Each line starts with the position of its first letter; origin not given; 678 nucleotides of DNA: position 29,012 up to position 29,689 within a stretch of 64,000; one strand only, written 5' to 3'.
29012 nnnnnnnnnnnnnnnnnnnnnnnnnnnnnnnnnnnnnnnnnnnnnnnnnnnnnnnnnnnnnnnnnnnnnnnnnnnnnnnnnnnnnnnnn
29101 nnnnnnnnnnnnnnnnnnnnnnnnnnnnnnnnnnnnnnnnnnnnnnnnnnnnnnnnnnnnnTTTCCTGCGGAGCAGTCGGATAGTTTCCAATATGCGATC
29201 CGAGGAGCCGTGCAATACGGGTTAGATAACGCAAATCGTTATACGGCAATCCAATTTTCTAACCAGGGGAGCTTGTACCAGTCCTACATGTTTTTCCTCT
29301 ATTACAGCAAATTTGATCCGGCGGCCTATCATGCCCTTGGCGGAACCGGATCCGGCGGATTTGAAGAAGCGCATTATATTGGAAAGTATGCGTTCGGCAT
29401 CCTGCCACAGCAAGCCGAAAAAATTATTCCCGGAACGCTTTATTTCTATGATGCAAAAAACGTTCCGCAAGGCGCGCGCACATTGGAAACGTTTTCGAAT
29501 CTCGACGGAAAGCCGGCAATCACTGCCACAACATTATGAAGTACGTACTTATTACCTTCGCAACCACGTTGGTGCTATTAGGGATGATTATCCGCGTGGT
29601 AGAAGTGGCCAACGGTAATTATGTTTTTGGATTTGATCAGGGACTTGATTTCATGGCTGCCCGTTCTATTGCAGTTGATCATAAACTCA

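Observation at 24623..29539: Tandem triplication of GT39/PMT-like glycosyltransferases (five copies in window)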

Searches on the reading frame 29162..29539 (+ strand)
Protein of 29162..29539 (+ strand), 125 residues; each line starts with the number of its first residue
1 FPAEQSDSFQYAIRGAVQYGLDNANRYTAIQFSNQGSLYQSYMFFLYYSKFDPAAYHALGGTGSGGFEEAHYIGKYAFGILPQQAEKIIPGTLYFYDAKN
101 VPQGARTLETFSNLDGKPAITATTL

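Call 59: predict_structure(alignment_id=A4)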
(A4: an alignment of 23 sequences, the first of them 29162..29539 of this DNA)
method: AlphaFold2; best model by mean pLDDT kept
length: 125 residues; sequences in the alignment: 23
mean_pLDDT: 90.0   pTM: 0.85
mean pLDDT of the five models: 90.0, 90.0, 89.5, 89.1, 88.3
residues with pLDDT >= 90: 93; 70-90: 20; 50-70: 10; < 50: 2
segments of 3 or more residues with pLDDT < 50: none
pLDDT, mean of each block of 10 residues (from residue 1): 58 95 98 90 93 94 75 94 94 96 97 91 97
secondary structure, 60 per line:
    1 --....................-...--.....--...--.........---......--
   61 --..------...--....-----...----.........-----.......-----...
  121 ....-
elements in order: H3-22 E29-33 H41-49 H53-58 E71-73 E76-79 E92-97 E106-112 E118-124
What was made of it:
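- Tried and rejected: It was modelled alone (pLDDT 90, call 59) and searched against the PDB.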

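Call 61: fold_search(model_id=the predicted structure, library=pdb)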
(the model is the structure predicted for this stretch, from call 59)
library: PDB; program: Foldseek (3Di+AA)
matches with E <= 10: 443; with E <= 0.001: 0
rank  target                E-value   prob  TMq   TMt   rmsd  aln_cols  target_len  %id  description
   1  5yw2_C                2.4e-01  0.12  0.24  0.18   8.0       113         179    9  Crystal structure of Adenine phosphoribosyltransferase from Francisella tularensis. (released 2018-01-03)
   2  1y0b_D                3.1e-01  0.08  0.20  0.15   8.3       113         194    6  Crystal Structure of Xanthine Phosphoribosyltransferase from Bacillus subtilis. (released 2005-02-22)
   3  2fxv_A                3.4e-01  0.08  0.22  0.17   8.0       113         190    6  Bacillus subtilis Xanthine Phosphoribosyltransferase in Complex with Guanosine 5'-monophosphate (GMP) (released 2006-06-20)
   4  5y07_A                5.7e-01  0.08  0.24  0.19   8.1       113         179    9  Crystal structure of adenine phosphoribosyltransferase from Yersinia pseudotuberculosis with PRPP. (released 2018-08-01)
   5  1v8d_B                6.0e-01  0.10  0.32  0.25   9.2       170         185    9  Crystal structure of the conserved hypothetical protein TT1679 from Thermus thermophilus (released 2004-07-12)
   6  5yw5_C                6.0e-01  0.07  0.23  0.18   8.1       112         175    7  Crystal structure of Adenine phosphoribosyltransferase from Francisella tularensis in complex with adenine (released 2018-01-03)
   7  6apu_B                6.4e-01  0.09  0.25  0.19   6.6        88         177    9  Crystal structure of Trypanosoma brucei hypoxanthine-guanine phosphoribosyltranferase in complex with (2-{[2-(2-amino- (released 2018-03-14)
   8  1y0b_B                6.4e-01  0.06  0.19  0.14   8.1       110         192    7  Crystal Structure of Xanthine Phosphoribosyltransferase from Bacillus subtilis. (released 2005-02-22)
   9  4x45_A                6.9e-01  0.08  0.25  0.19   8.0       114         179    9  Crystal Structure of F173G Mutant of Human APRT (released 2015-12-02)
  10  6w1i_B                6.9e-01  0.06  0.20  0.15   8.3       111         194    6  Re-interpretation of ppGpp (G4P) electron density in the deposited crystal structure of Xanthine phosphoribosyltransfe (released 2020-07-29)
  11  2dy0_A                7.8e-01  0.08  0.25  0.19   8.0       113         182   12  Crystal structure of project JW0458 from Escherichia coli (released 2007-03-04)
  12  5b6h                  7.8e-01  0.07  0.24  0.19   8.1       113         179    9  Crystal structure of an APRT from Yersinia pseudotuberculosis in complex with AMP. (released 2017-05-31)
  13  1y0b_A                8.4e-01  0.05  0.20  0.15   8.3       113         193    6  Crystal Structure of Xanthine Phosphoribosyltransferase from Bacillus subtilis. (released 2005-02-22)
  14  5vog                  9.5e-01  0.05  0.22  0.17  11.5       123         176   10  Crystal Structure of a Hypothetical Protein from Neisseria gonorrhoeae with bound ppGpp (released 2017-05-24)
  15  4ffy_A                9.5e-01  0.04  0.13  0.15   7.8        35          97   17  Crystal structure of DENV1-E111 single chain variable fragment bound to DENV-1 DIII, strain 16007. (released 2012-06-20)
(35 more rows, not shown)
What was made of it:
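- On CAZy GT83 (ArnT): A C-terminal soluble domain is present, but its fold matches nothing in the PDB (call 61).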
